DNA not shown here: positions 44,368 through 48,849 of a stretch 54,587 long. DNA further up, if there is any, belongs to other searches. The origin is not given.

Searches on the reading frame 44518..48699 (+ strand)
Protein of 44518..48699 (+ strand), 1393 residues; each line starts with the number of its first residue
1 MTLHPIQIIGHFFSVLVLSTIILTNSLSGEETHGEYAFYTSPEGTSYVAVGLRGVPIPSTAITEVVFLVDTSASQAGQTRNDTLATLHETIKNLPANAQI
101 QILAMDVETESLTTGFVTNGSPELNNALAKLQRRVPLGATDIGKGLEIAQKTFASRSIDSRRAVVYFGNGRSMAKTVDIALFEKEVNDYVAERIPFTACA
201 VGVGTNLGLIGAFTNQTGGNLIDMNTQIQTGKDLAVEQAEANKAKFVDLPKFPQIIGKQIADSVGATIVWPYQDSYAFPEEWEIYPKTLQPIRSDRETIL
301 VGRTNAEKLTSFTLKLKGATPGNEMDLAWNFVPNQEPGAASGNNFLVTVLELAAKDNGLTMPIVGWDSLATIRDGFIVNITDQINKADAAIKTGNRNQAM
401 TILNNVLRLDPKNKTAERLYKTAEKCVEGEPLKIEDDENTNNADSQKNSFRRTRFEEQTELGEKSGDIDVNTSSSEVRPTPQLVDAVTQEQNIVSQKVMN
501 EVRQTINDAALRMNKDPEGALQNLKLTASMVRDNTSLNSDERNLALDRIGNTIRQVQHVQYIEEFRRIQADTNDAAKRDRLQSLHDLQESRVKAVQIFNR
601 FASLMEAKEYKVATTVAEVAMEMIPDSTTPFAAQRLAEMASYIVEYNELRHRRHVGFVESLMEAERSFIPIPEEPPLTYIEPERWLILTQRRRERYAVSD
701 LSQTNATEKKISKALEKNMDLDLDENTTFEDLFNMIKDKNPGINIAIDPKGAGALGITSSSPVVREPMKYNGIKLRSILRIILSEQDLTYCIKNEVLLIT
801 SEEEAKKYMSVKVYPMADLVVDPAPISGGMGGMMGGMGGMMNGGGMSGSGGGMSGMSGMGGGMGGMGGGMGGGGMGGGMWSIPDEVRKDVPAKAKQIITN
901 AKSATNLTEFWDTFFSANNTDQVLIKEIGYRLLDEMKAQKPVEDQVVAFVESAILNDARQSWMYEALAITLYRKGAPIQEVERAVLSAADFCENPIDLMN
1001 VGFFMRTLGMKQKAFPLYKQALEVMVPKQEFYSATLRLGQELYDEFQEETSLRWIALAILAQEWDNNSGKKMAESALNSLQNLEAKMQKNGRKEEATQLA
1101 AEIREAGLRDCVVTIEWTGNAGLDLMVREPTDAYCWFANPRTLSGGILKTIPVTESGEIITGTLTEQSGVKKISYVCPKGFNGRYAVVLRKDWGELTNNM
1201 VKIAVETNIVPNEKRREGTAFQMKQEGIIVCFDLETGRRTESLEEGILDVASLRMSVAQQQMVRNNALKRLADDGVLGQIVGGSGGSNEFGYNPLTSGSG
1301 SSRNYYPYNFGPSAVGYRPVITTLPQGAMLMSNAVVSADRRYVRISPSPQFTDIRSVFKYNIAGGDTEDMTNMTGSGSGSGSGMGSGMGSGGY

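Call 40: search_protein_families(library=pfam, proteins=[window:44518-48699:+], max_evalue=0.001)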
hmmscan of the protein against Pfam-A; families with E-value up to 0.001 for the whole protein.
window:44518-48699:+ (1393 aa): 3 families
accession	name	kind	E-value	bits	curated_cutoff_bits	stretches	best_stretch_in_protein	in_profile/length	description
PF13768.12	VWA_3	-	1.1e-13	52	27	1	64-205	2-137/155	von Willebrand factor type A domain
PF13519.12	VWA_2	-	6.2e-09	36.9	27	1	65-167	1-103/107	von Willebrand factor type A domain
PF00092.34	VWA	-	0.00017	22.3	23.8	1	65-201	2-139/174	von Willebrand factor type A domain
